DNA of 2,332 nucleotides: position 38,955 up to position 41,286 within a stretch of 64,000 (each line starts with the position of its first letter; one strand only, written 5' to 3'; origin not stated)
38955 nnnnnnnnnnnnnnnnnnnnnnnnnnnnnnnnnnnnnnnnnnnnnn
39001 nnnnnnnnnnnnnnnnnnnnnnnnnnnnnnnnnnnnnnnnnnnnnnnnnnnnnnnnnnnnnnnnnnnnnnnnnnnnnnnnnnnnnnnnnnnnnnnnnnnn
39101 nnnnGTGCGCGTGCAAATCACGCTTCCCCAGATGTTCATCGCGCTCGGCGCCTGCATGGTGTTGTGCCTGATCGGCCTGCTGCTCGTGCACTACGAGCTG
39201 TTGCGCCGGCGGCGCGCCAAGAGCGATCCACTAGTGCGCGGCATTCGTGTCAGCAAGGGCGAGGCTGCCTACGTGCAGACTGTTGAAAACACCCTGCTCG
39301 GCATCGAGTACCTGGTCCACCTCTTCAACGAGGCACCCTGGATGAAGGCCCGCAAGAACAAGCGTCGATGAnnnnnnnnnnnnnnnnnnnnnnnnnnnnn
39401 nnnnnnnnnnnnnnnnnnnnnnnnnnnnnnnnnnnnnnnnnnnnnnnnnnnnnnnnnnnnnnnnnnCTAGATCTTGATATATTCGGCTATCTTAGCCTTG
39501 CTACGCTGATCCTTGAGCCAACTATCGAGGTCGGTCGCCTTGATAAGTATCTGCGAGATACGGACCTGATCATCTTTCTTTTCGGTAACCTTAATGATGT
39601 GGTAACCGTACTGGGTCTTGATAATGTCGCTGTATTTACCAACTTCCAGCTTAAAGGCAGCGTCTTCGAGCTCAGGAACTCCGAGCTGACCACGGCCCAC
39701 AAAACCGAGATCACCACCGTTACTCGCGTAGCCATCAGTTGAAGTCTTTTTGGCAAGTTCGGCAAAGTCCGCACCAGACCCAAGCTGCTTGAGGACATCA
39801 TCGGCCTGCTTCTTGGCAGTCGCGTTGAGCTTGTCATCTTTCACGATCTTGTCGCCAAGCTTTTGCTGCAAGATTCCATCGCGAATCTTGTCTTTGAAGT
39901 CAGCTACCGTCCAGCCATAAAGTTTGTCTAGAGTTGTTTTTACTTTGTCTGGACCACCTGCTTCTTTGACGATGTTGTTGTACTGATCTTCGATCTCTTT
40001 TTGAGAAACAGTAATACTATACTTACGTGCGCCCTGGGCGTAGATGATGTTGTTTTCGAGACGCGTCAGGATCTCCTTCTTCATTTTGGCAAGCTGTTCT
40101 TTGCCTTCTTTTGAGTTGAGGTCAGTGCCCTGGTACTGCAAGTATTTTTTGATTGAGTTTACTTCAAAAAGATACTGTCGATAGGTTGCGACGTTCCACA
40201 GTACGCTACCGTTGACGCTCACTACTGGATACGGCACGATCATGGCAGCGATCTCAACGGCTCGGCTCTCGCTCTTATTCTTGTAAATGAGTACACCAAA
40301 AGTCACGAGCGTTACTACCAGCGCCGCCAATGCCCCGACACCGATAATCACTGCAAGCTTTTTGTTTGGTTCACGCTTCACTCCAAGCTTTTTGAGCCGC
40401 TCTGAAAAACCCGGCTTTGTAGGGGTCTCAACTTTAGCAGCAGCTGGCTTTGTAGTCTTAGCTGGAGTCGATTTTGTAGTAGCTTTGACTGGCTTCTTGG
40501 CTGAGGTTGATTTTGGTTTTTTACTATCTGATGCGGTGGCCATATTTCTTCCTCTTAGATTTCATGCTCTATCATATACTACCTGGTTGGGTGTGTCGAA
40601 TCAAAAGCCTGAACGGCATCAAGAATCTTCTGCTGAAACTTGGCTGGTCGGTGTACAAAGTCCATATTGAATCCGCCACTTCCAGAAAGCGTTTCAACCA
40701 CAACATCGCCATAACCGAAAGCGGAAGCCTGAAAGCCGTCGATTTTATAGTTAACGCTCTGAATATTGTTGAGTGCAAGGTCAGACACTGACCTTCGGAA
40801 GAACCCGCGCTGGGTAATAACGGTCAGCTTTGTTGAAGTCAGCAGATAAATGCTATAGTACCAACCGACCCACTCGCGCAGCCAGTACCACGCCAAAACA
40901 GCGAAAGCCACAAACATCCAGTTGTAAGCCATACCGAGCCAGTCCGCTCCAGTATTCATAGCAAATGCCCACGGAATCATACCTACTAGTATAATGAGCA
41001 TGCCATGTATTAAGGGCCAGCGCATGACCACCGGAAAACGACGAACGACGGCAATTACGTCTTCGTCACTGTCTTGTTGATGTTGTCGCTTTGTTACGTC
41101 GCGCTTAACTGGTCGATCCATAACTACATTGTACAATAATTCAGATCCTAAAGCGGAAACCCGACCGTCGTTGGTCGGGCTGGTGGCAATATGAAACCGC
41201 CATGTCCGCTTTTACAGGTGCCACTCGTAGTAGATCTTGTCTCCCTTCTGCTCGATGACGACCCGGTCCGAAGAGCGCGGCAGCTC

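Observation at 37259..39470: High-GC mosaic island inserted directly after tRNA-Asp, possibly acquired from a high-GC (actinobacterial-type) donor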

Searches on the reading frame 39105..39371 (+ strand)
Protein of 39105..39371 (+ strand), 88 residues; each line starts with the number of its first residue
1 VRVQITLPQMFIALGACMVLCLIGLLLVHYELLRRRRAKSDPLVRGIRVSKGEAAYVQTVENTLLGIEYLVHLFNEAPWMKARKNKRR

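Call 6: search_protein_families(library=pfam, proteins=[window:39105-39371:+], max_evalue=0.1)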
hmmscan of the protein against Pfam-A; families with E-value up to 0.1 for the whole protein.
window:39105-39371:+ (88 aa): 0 families

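Call 10: find_encoding_contigs(protein=window:39105-39371:+, flank=10000, max_places=10)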
Protein window:39105-39371:+ (88 aa): no gene with exactly this product is on record in the collection.

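Call 41: find_homologous_proteins(query=window:39105-39371:+, max_evalue=0.01)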
Query window:39105-39371:+ (88 aa): 1 proteins with E <= 0.01 among 2 candidates.
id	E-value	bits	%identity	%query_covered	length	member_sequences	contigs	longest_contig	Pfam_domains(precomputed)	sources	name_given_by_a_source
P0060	4.5e-49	181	99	98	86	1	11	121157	-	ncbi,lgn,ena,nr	ncbi:hypothetical protein IT414_03955 [bacterium]|nr:hypothetical protein [bacterium]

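Call 42: find_encoding_contigs(protein=P0060, flank=6000, max_places=10)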
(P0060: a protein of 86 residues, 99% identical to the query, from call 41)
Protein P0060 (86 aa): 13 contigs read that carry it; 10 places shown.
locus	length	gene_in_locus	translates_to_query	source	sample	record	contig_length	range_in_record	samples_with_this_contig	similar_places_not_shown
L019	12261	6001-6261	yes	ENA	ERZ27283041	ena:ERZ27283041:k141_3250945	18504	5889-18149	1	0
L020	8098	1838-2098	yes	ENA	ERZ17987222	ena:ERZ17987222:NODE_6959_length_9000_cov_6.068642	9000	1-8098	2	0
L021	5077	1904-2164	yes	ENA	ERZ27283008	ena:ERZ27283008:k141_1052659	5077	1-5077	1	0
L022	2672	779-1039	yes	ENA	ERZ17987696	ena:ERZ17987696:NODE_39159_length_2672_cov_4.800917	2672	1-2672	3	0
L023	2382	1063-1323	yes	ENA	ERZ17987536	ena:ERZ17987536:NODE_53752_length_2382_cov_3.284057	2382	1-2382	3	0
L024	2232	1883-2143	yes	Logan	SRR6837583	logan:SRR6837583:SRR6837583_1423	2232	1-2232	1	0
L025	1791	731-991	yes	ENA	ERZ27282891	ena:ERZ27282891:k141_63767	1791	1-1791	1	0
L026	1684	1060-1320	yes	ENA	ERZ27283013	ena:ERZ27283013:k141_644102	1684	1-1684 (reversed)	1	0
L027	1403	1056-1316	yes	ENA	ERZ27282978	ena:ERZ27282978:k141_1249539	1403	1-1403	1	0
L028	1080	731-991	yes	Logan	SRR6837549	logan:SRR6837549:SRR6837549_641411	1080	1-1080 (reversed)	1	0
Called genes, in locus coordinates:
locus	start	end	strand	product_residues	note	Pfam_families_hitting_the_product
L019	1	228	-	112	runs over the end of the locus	-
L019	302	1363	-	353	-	PF00953:Glycos_transf_4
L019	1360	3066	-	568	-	-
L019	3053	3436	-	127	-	-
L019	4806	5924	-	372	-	PF16396:DUF5005, PF13810:DUF4185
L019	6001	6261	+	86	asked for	-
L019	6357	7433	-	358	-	PF13624:SurA_N_3, PF13145:Rotamase_2, PF13616:Rotamase_3, PF00639:Rotamase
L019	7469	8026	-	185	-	PF03703:bPH_2 (weak)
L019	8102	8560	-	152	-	PF13248:Zn_ribbon_3 (weak)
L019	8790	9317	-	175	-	PF00334:NDK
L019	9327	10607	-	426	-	PF00675:Peptidase_M16, PF05193:Peptidase_M16_C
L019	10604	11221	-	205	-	PF09335:VTT_dom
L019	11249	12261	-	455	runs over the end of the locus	?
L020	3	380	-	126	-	?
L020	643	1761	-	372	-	PF16396:DUF5005, PF13810:DUF4185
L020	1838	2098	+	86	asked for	-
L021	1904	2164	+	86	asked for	-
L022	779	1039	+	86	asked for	-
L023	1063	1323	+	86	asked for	-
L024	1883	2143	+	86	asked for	-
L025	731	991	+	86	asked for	-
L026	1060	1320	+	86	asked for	-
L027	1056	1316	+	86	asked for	-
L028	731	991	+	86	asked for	-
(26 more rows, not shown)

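Call 51: search_protein_families(library=phrogs, proteins=[window:39105-39371:+], max_evalue=0.01)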
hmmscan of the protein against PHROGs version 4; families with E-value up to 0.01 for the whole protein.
window:39105-39371:+ (88 aa): 0 families

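Call 52: search_protein_families(library=padloc, proteins=[window:39105-39371:+], max_evalue=0.01)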
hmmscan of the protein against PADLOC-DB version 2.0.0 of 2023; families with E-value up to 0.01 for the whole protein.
window:39105-39371:+ (88 aa): 0 families

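Call 66: find_related_loci(query=A5, collection=viral_contigs, flank=5000)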
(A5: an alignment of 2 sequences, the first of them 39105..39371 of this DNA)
Query A5 (88 aa) in viral_contigs; peptide patterns used: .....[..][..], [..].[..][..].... (x = any residue, [..] = any of these).
38 stretches matched a pattern, but none encodes a relative of the query by tblastn (E <= 1e-3).

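Call 79: search_dna_similar(query=window:39105-39371:+, collection=phages, mode=protein, max_evalue=0.01, max_rows=10)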
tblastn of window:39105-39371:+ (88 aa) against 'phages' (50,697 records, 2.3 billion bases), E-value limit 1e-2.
No match.

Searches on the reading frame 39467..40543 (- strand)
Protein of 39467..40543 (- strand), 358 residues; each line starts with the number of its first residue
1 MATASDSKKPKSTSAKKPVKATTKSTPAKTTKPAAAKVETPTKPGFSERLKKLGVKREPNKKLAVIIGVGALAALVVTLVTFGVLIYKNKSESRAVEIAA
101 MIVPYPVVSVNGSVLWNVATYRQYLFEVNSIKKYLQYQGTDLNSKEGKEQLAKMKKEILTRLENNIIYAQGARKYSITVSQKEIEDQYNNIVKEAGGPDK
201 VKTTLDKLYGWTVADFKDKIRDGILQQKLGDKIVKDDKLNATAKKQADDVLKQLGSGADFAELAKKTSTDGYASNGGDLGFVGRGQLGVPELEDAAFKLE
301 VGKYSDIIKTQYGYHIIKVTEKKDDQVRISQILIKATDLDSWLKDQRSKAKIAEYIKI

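Call 6: search_protein_families(library=pfam, proteins=[window:39467-40543:-], max_evalue=0.1)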
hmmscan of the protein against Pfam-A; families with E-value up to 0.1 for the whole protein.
window:39467-40543:- (358 aa): 7 families
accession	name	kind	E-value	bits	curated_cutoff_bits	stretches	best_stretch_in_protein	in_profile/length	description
PF13616.12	Rotamase_3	-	5.5e-25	88.6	22.5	1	235-323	28-116/116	PPIC-type PPIASE domain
PF00639.27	Rotamase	-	8.1e-24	84.9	21.7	1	236-320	11-96/97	PPIC-type PPIASE domain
PF13145.12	Rotamase_2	-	5.1e-11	43.9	27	1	242-327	31-113/121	PPIC-type PPIASE domain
PF13624.11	SurA_N_3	-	6e-08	33.1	27.2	1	66-229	12-161/162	SurA-like N-terminal domain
PF09312.16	SurA_N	-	4.6e-05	24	30.8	1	128-228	22-116/118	SurA N-terminal domain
PF05698.19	Trigger_C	-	5.7e-05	23.7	22.7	1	131-234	68-161/162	Bacterial trigger factor protein (TF) C-terminus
PF13623.11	SurA_N_2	-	0.0048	17.2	28.5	1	107-190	43-121/145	SurA-like N-terminal domain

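Call 24: find_related_loci(query=A1, collection=genome_contigs, flank=10000)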
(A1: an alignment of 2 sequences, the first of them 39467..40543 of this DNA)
Query A1 (358 aa) in genome_contigs; peptide patterns used: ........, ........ (x = any residue, [..] = any of these).
45 stretches matched a pattern; 7 encode a relative of the query (tblastn E <= 1e-3); 7 distinct loci.
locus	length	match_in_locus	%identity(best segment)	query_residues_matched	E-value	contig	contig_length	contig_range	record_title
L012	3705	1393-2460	56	3-358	1e-130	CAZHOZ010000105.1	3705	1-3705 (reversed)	MAG TPA_asm: uncultured Candidatus Saccharibacteria bacterium isolate binchicken_co16_307 genome assembly, contig: NODE_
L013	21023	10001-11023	58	11-358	5e-127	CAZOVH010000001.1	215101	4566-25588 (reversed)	MAG TPA_asm: uncultured Candidatus Saccharibacteria bacterium isolate SRP296810_co1_392 genome assembly, contig: NODE_50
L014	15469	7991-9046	56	7-358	8e-125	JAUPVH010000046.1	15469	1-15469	MAG: Patescibacteria group bacterium isolate erpe_2018_sw_27hr_WHONDRS-SW48-000094_B_bin.8 scaffold_523194, whole genome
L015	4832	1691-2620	59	46-356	9e-123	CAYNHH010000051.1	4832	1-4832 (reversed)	MAG TPA_asm: uncultured Candidatus Saccharibacteria bacterium isolate SRP170004_co1_35 genome assembly, contig: NODE_290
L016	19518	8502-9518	48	13-356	8e-90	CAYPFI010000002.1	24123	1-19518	MAG TPA_asm: uncultured Candidatus Saccharibacteria bacterium isolate binchicken_co398_170 genome assembly, contig: NODE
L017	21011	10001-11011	59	29-358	3e-126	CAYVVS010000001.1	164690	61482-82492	MAG TPA_asm: uncultured Candidatus Saccharibacteria bacterium isolate SRP170004_co1_322 genome assembly, contig: NODE_86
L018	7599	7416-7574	53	56-112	7e-10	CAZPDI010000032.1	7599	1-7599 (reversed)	MAG TPA_asm: uncultured Candidatus Saccharibacteria bacterium isolate SRP296810_co1_14 genome assembly, contig: NODE_133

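Call 50: search_protein_families(library=pfam, proteins=[L014:12724-13368:-, L013:14983-15582:-], max_evalue=0.01)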
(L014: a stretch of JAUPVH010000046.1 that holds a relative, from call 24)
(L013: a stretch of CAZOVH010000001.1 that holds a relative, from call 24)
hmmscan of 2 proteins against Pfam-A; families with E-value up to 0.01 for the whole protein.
L014:12724-13368:- (214 aa): 0 families

L013:14983-15582:- (199 aa): 0 families

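Call 51: search_protein_families(library=phrogs, proteins=[L014:12724-13368:-, L013:14983-15582:-, L014:12076-12654:-], max_evalue=0.01)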
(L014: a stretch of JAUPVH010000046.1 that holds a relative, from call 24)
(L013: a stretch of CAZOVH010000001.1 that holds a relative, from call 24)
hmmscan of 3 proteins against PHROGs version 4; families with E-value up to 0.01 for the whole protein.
L014:12724-13368:- (214 aa): 0 families

L013:14983-15582:- (199 aa): 0 families

L014:12076-12654:- (192 aa): 0 families

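Call 52: search_protein_families(library=padloc, proteins=[L014:12724-13368:-, L013:14983-15582:-], max_evalue=0.01)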
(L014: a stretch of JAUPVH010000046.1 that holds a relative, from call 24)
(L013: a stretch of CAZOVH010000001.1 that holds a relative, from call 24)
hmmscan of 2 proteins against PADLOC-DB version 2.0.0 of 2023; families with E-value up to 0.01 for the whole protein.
L014:12724-13368:- (214 aa): 0 families

L013:14983-15582:- (199 aa): 0 families

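Call 92: search_protein_families(library=pfam, proteins=[L013:11039-11845:+, L013:11806-12477:+, L013:12508-13125:-, L013:13235-13996:+, L013:14103-14627:-], max_evalue=0.001)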
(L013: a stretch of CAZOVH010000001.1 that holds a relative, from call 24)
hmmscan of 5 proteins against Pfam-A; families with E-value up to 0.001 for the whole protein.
L013:11039-11845:+ (268 aa): 0 families

L013:11806-12477:+ (223 aa): 0 families

L013:12508-13125:- (205 aa): 0 families

L013:13235-13996:+ (253 aa): 1 family
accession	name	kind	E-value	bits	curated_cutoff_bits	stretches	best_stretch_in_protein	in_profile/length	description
PF01978.25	TrmB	-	1.7e-11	44.2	25.6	1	8-66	1-61/68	Sugar-specific transcriptional regulator TrmB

L013:14103-14627:- (174 aa): 3 families
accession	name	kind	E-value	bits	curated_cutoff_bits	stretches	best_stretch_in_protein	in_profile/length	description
PF00702.32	Hydrolase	-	6.7e-12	46.6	26.4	1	19-133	71-190/191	haloacid dehalogenase-like hydrolase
PF13242.12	Hydrolase_like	-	1.7e-11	44.3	22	1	95-141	3-49/75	HAD-hyrolase-like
PF13419.12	HAD_2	-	2.5e-07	31.4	23.8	1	58-140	91-178/178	Haloacid dehalogenase-like hydrolase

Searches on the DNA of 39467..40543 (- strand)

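Call 70: search_rna_families(sources=[L014, L032, L042, L046, L055, L101, L060], threshold=gathering)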
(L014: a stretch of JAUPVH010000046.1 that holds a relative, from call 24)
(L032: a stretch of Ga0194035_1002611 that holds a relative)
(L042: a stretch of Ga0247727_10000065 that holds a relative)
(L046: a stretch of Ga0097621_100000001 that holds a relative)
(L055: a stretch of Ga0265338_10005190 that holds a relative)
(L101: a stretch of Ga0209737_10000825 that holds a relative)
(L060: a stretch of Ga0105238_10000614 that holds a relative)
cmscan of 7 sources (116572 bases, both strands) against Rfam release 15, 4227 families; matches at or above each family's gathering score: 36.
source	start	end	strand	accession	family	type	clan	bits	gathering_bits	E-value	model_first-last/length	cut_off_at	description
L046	19721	20066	+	RF00010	RNaseP_bact_a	Gene; ribozyme;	CL00002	256.6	100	3.4e-82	1-367/367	no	Bacterial RNase P class A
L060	18440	18760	-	RF00010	RNaseP_bact_a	Gene; ribozyme;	CL00002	125.5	100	9.3e-38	94-367/367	5'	Bacterial RNase P class A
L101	17125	17334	-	RF00010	RNaseP_bact_a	Gene; ribozyme;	CL00002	107.7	100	1e-31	138-367/367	5'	Bacterial RNase P class A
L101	853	926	+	RF00005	tRNA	Gene; tRNA;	CL00001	73.1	29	7.9e-14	1-71/71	no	tRNA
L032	5329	5401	+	RF00005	tRNA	Gene; tRNA;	CL00001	71.2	29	2.6e-13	1-71/71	no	tRNA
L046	12374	12447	+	RF00005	tRNA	Gene; tRNA;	CL00001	71.2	29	2.7e-13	1-71/71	no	tRNA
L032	4518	4590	-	RF00005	tRNA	Gene; tRNA;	CL00001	70.2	29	5.2e-13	1-71/71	no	tRNA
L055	9256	9328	+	RF00005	tRNA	Gene; tRNA;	CL00001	70.1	29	5.2e-13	1-71/71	no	tRNA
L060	10689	10762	-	RF00005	tRNA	Gene; tRNA;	CL00001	70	29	5.8e-13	1-71/71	no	tRNA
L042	13850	13923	-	RF00005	tRNA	Gene; tRNA;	CL00001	69.9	29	6.1e-13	1-71/71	no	tRNA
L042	9077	9147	-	RF00005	tRNA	Gene; tRNA;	CL00001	68.1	29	1.9e-12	1-71/71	no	tRNA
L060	6696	6766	+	RF00005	tRNA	Gene; tRNA;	CL00001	68.1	29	1.9e-12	1-71/71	no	tRNA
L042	9201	9274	-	RF00005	tRNA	Gene; tRNA;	CL00001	67.6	29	2.6e-12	1-71/71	no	tRNA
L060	6450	6523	+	RF00005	tRNA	Gene; tRNA;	CL00001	66.8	29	4.2e-12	1-71/71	no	tRNA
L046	9349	9422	+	RF00005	tRNA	Gene; tRNA;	CL00001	66.7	29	4.6e-12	1-71/71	no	tRNA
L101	4611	4685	-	RF00005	tRNA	Gene; tRNA;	CL00001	65.3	29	1.2e-11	1-71/71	no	tRNA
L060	4746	4818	+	RF00005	tRNA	Gene; tRNA;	CL00001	65.2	29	1.2e-11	1-71/71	no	tRNA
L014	14065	14138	+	RF00005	tRNA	Gene; tRNA;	CL00001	64.8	29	1.5e-11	1-71/71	no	tRNA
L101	4982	5052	+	RF00005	tRNA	Gene; tRNA;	CL00001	64.6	29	1.7e-11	1-71/71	no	tRNA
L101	4763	4836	+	RF00005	tRNA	Gene; tRNA;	CL00001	63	29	4.7e-11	1-71/71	no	tRNA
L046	6803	6877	+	RF00005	tRNA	Gene; tRNA;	CL00001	62.5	29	6.4e-11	1-71/71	no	tRNA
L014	13589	13662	-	RF00005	tRNA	Gene; tRNA;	CL00001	62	29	9.3e-11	1-71/71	no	tRNA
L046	18658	18731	+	RF00005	tRNA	Gene; tRNA;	CL00001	61.7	29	1.1e-10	1-71/71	no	tRNA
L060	17235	17307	-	RF00005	tRNA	Gene; tRNA;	CL00001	61.6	29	1.1e-10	1-71/71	no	tRNA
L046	5047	5119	-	RF00005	tRNA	Gene; tRNA;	CL00001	61.4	29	1.3e-10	1-71/71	no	tRNA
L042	5983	6057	+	RF00005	tRNA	Gene; tRNA;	CL00001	61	29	1.7e-10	1-71/71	no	tRNA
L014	13983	14053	+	RF00005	tRNA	Gene; tRNA;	CL00001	60.5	29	2.3e-10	1-71/71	no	tRNA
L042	20724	20797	+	RF00005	tRNA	Gene; tRNA;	CL00001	60.3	29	2.7e-10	1-71/71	no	tRNA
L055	8137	8210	+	RF00005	tRNA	Gene; tRNA;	CL00001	59.7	29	3.8e-10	1-71/71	no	tRNA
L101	7797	7870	-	RF00005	tRNA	Gene; tRNA;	CL00001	59.5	29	4.3e-10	1-71/71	no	tRNA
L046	9480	9551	+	RF00005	tRNA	Gene; tRNA;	CL00001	58.8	29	6.9e-10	1-71/71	no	tRNA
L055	9457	9528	+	RF00005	tRNA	Gene; tRNA;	CL00001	58.6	29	7.7e-10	1-71/71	no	tRNA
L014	6676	6748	-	RF00005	tRNA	Gene; tRNA;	CL00001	58.5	29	8.3e-10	1-71/71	no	tRNA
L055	6050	6121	-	RF00005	tRNA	Gene; tRNA;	CL00001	55.7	29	4.9e-09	1-71/71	no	tRNA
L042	3941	4013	+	RF00005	tRNA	Gene; tRNA;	CL00001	50.6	29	1.2e-07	1-71/71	no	tRNA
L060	2026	2097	-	RF00005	tRNA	Gene; tRNA;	CL00001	50.5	29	1.3e-07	1-71/71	no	tRNA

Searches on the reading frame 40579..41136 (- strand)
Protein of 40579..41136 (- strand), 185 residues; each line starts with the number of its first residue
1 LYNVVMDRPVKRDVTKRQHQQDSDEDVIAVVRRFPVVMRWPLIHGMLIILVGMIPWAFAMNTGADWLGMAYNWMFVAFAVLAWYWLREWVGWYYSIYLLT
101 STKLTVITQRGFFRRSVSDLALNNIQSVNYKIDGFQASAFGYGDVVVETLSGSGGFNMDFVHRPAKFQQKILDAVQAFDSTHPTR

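Call 6: search_protein_families(library=pfam, proteins=[window:40579-41136:-], max_evalue=0.1)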
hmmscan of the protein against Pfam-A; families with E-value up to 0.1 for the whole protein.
window:40579-41136:- (185 aa): 3 families
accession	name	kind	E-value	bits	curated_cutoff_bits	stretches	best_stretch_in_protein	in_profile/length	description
PF03703.20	bPH_2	-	3.2e-06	27.7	22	1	102-166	9-73/78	Bacterial PH domain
PF07331.16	TctB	-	0.0084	16.7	29.1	1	40-103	32-102/137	Tripartite tricarboxylate transporter TctB family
PF14470.12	bPH_3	-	0.059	14.3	23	0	95-136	23-64/95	Bacterial PH domain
